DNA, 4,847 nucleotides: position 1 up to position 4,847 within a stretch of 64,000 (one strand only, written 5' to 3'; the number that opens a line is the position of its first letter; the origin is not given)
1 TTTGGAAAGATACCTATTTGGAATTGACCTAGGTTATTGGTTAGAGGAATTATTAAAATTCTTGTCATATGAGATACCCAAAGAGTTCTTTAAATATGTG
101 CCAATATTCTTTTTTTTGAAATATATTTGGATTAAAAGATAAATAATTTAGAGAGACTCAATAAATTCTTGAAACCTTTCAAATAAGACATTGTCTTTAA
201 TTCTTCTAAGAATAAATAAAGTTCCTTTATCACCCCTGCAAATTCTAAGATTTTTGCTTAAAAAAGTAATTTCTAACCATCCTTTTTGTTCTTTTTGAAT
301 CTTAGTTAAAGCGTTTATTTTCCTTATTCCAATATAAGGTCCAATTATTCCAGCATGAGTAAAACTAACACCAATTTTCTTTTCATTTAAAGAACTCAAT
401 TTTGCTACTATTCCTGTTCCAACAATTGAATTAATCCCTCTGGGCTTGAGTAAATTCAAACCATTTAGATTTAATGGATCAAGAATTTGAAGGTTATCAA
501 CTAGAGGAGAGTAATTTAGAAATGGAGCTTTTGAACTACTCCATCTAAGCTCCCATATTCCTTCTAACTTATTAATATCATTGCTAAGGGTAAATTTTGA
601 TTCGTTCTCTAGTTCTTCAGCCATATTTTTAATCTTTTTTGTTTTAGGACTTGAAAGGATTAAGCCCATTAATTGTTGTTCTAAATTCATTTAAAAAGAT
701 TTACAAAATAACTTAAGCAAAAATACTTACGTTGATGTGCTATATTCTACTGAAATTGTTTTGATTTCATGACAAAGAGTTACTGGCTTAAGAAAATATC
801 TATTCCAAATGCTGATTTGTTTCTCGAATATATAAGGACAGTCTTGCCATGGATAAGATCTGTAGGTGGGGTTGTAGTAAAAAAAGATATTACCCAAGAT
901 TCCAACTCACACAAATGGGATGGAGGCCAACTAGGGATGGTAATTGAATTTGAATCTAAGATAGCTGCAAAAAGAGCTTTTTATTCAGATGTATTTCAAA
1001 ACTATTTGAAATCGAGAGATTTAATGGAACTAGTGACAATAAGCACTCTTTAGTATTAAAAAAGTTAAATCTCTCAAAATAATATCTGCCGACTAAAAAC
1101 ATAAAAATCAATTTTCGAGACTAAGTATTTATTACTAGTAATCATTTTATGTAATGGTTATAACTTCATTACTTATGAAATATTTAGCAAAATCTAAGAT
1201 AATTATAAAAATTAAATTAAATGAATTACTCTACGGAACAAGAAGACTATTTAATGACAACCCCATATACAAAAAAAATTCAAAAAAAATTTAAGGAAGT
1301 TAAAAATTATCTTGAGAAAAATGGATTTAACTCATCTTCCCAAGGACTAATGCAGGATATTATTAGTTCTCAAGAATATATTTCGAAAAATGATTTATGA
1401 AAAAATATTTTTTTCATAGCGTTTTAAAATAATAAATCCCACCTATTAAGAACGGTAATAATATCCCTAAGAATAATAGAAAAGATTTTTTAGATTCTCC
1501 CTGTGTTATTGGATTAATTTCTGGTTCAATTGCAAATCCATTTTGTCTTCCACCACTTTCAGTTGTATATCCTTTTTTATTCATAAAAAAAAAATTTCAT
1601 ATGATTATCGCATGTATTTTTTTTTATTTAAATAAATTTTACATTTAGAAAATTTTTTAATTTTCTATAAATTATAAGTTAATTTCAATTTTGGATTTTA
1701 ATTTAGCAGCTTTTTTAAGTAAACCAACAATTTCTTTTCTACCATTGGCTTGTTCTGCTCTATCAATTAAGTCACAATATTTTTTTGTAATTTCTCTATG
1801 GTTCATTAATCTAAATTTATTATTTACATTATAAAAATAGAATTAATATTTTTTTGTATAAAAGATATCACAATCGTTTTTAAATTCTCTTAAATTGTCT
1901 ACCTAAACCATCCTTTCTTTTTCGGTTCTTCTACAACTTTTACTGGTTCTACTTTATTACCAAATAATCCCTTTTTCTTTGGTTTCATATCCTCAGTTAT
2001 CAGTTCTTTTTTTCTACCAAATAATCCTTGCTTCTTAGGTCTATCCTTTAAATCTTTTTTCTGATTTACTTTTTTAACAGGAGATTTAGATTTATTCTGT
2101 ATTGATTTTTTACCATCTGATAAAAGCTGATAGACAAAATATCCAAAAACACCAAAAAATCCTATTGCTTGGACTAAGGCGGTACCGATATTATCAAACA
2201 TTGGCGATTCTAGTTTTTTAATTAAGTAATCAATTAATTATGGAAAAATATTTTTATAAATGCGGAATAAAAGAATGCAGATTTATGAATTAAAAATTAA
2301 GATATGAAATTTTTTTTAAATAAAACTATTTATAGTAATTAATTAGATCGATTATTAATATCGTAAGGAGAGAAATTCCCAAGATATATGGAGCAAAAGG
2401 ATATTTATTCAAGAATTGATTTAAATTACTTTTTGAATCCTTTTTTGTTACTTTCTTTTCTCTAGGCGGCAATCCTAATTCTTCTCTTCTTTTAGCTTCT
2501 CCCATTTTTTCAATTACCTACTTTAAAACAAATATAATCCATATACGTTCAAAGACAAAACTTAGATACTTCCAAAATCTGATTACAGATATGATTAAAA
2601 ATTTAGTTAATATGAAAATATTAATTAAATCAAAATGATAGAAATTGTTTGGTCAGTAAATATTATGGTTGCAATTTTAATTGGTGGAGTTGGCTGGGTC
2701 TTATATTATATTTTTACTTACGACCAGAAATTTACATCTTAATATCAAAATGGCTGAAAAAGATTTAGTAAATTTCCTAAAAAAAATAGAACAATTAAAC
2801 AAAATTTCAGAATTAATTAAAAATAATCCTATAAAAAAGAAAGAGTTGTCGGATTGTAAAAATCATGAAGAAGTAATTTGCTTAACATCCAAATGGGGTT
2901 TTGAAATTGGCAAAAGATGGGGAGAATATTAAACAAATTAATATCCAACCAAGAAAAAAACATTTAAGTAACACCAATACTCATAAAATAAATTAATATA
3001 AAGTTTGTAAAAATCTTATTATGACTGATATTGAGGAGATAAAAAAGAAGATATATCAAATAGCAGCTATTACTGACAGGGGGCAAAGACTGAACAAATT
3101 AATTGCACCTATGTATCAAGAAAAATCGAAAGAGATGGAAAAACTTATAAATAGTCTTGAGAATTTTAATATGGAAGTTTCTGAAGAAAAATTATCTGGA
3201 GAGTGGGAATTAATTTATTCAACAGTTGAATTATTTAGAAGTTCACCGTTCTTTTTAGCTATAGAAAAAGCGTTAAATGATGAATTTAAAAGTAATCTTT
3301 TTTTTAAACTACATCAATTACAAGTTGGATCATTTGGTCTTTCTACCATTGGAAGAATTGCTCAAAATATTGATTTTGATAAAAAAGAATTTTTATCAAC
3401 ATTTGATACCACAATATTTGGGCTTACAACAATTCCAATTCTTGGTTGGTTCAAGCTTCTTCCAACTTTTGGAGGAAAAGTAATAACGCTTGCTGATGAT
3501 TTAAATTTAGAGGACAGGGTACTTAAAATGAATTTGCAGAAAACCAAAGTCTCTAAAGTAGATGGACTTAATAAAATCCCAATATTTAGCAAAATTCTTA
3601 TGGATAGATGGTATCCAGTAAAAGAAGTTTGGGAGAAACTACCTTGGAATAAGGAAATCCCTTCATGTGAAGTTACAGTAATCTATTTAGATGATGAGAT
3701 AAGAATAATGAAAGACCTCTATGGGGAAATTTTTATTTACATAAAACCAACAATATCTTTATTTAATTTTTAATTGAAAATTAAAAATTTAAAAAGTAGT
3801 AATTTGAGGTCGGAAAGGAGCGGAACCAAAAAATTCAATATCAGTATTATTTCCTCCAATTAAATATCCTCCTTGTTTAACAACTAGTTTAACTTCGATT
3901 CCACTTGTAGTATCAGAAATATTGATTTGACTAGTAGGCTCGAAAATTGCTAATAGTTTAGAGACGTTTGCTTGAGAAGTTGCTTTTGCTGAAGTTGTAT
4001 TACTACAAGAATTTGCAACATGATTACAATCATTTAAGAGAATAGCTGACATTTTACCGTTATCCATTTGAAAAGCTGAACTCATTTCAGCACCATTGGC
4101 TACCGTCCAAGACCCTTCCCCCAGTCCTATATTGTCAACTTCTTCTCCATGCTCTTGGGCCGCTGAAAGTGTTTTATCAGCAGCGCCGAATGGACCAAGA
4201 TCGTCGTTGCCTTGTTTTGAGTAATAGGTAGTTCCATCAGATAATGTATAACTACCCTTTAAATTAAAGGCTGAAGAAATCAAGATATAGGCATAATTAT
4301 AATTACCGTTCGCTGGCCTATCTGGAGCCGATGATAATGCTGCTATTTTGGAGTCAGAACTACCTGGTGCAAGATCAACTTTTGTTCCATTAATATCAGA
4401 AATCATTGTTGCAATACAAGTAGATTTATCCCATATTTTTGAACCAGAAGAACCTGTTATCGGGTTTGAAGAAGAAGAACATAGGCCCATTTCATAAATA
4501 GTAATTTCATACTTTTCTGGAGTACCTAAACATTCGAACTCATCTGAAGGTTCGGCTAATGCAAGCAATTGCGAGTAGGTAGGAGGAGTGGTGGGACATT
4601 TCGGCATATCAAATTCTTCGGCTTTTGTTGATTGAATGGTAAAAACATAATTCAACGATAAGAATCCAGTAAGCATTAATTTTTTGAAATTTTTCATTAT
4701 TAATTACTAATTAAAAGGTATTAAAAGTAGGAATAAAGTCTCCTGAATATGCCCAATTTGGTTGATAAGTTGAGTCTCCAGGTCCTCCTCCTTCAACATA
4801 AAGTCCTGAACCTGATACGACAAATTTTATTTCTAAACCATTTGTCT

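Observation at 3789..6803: Candidate split inverse-autotransporter secretion system: passenger-less intimin-type barrel plus two secreted paralogs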

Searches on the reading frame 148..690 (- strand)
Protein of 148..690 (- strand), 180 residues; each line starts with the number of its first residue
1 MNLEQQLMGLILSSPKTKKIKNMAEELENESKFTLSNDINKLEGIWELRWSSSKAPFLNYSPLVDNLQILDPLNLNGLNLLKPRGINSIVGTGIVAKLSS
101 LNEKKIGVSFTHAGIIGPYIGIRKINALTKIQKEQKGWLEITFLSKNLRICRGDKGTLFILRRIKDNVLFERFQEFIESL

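Call 67: search_protein_families(library=pfam, proteins=[window:148-690:-], max_evalue=0.01)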
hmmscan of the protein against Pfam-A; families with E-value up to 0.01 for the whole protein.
window:148-690:- (180 aa): 1 family
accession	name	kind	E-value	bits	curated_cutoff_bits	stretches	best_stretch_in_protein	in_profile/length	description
PF04755.18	PAP_fibrillin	-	1.4e-15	58.2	22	1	8-161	16-197/198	PAP_fibrillin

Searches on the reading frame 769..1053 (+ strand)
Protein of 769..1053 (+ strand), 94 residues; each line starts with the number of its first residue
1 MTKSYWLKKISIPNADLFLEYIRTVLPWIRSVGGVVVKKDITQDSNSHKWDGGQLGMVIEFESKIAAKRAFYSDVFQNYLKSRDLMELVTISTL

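Call 67: search_protein_families(library=pfam, proteins=[window:769-1053:+], max_evalue=0.01)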
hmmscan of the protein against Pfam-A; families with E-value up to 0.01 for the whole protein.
window:769-1053:+ (94 aa): 1 family
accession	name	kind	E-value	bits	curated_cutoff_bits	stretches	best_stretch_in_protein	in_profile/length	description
PF07045.17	DUF1330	-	4.9e-07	30.5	23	1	3-84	1-81/94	Domain of unknown function (DUF1330)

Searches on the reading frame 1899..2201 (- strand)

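Call 67: search_protein_families(library=pfam, proteins=[window:1899-2201:-], max_evalue=0.01)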
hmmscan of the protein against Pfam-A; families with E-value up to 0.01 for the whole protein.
window:1899-2201:- (100 aa): 1 family
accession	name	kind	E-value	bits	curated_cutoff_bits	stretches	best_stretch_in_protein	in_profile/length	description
PF10661.14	EssA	-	0.0059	16.9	24.1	1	44-92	62-111/147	WXG100 protein secretion system (Wss), protein EssA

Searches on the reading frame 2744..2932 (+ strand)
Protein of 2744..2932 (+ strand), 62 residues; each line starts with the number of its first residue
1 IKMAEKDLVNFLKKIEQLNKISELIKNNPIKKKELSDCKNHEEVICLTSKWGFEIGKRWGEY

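Call 67: search_protein_families(library=pfam, proteins=[window:2744-2932:+], max_evalue=0.01)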
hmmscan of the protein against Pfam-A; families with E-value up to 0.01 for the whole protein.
window:2744-2932:+ (62 aa): 1 family
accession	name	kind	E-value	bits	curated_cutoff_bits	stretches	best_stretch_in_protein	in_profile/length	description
PF07862.16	Nif11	-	3.5e-08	34.1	23.8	1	3-59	1-47/48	Nif11 domain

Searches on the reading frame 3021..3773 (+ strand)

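Call 67: search_protein_families(library=pfam, proteins=[window:3021-3773:+], max_evalue=0.01)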
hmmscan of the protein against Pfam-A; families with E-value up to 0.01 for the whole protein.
window:3021-3773:+ (250 aa): 1 family
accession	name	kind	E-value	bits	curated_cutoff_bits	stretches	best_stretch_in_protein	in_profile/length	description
PF04755.18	PAP_fibrillin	-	3.3e-08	34.2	22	1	8-239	4-196/198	PAP_fibrillin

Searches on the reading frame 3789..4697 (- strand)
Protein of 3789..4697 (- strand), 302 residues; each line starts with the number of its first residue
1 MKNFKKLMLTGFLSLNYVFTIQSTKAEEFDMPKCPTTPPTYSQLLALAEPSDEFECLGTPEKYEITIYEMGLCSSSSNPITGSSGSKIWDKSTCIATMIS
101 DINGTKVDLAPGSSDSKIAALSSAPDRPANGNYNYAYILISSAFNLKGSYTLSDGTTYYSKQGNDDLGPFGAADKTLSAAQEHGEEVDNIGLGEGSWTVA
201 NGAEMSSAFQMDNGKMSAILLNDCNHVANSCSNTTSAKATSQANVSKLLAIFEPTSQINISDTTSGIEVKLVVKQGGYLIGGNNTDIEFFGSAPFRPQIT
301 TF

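Call 3: search_protein_families(library=pfam, proteins=[window:3789-4697:-], max_evalue=1)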
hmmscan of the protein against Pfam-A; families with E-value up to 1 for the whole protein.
window:3789-4697:- (302 aa): 1 family
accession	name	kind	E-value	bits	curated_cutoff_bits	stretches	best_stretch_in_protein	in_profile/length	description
PF20484.3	DUF6723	-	0.016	15.4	27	1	152-187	29-64/73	Family of unknown function (DUF6723)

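Call 4: search_protein_families(library=ncbifam, proteins=[window:3789-4697:-], max_evalue=1)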
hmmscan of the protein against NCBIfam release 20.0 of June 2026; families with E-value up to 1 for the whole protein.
window:3789-4697:- (302 aa): 0 families

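Call 87: search_protein_families(library=padloc, proteins=[window:3789-4697:-], max_evalue=0.1)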
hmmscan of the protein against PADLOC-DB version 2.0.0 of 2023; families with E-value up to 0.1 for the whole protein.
window:3789-4697:- (302 aa): 0 families

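Call 88: search_protein_families(library=phrogs, proteins=[window:3789-4697:-], max_evalue=0.1)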
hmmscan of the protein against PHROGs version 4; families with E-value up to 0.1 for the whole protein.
window:3789-4697:- (302 aa): 0 families
